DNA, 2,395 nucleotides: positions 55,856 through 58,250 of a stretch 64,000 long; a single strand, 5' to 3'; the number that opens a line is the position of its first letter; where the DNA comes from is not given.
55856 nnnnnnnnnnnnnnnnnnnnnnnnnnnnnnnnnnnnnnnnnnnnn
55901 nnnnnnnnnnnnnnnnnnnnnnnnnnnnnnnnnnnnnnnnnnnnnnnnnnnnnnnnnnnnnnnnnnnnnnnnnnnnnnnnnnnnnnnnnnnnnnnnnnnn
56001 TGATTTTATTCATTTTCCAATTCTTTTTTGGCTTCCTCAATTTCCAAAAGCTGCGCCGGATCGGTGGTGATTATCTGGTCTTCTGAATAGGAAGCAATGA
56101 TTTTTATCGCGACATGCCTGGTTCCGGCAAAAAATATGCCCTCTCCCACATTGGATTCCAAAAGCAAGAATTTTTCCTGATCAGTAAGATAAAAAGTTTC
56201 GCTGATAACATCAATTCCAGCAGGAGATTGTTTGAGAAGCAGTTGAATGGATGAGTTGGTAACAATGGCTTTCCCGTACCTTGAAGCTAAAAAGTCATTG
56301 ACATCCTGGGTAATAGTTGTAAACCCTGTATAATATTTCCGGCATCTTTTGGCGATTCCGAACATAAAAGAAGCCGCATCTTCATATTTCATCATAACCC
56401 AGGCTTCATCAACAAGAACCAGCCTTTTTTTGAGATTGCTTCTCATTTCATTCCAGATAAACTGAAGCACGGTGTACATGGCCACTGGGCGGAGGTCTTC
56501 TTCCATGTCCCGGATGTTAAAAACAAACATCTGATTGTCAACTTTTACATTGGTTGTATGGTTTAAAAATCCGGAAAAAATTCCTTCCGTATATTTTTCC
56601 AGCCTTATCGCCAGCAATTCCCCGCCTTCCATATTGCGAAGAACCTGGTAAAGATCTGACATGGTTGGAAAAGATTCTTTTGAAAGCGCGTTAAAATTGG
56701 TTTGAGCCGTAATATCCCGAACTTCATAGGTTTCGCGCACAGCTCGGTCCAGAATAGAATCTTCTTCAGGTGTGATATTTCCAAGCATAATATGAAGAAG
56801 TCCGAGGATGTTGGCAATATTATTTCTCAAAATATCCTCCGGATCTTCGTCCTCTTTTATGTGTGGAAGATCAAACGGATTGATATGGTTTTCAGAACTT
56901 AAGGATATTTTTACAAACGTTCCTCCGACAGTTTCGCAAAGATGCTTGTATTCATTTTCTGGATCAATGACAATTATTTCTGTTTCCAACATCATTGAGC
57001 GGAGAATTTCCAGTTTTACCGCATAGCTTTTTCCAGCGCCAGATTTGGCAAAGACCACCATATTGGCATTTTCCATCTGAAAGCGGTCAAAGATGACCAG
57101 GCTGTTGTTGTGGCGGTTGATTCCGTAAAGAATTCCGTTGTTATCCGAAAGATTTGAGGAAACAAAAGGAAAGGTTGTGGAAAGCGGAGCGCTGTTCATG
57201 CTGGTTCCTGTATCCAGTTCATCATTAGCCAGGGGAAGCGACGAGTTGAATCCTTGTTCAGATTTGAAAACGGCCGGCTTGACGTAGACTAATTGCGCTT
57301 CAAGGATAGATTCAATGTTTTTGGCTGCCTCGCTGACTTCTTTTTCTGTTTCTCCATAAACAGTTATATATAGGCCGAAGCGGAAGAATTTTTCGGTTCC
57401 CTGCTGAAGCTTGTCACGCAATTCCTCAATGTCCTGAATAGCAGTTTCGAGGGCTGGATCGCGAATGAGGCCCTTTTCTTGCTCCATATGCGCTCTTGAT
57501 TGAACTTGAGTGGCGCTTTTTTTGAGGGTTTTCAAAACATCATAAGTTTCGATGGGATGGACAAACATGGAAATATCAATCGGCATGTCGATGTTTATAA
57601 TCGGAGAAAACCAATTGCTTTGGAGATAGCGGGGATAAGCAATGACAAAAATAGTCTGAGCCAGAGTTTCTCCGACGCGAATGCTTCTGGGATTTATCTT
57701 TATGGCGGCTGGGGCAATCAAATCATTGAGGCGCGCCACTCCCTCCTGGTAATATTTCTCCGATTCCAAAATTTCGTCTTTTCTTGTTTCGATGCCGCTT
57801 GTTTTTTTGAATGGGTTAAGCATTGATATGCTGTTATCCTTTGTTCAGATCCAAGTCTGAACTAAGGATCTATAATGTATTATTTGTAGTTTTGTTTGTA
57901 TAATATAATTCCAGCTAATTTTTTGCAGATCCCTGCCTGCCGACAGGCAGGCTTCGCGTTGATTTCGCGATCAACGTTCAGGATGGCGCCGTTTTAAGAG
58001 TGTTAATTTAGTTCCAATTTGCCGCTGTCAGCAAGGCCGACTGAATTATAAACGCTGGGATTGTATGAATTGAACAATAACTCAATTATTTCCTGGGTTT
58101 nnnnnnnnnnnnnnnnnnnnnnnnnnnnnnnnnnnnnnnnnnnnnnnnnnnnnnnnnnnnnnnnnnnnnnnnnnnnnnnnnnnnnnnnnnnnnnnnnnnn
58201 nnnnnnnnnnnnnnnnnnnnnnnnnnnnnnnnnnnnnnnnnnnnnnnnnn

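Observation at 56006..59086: VirB4 appears split into two ORFs by a hairpin-bearing insert, directly after a VirB3-like gene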

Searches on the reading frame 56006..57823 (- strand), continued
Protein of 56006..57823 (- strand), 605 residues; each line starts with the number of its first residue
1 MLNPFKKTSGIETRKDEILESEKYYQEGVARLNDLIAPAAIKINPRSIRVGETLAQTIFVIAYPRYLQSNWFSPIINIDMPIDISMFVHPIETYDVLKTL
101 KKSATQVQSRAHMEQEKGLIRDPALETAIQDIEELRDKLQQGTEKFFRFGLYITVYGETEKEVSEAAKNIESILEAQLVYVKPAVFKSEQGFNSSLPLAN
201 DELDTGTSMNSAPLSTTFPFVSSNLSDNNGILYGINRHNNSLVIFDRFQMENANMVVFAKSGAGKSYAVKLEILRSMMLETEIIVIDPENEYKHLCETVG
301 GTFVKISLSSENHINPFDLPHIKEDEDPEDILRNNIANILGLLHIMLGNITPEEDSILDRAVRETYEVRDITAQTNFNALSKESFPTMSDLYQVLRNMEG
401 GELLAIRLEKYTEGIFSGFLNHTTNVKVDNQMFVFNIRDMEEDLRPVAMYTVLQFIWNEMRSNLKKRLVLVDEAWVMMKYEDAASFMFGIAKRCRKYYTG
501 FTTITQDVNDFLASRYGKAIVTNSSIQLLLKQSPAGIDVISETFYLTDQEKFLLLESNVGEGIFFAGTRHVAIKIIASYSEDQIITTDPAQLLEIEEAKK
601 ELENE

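Call 44: search_protein_families(library=phrogs, proteins=[window:56006-57823:-], max_evalue=0.01)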
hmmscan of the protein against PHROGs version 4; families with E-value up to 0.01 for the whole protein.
window:56006-57823:- (605 aa): 1 family
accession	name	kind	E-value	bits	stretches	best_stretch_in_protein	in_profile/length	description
phrog_2666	-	head and packaging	4.2e-27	96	2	43-295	130-364/555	terminase large subunit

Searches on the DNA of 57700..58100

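Call 55: search_rna_families(source=window, start=57700, end=58100, threshold=evalue, max_evalue=1)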
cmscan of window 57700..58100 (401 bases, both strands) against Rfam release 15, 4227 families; matches with E-value up to 1: 2.
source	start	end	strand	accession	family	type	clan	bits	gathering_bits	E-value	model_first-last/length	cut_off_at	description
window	57811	57954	+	RF02384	FasX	Gene; sRNA;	-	22.6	100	0.1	1-205/205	no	FasX small RNA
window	57935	57976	+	RF02750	ES003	Gene; sRNA;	-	16.8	37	0.72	1-53/53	no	ES003 sRNA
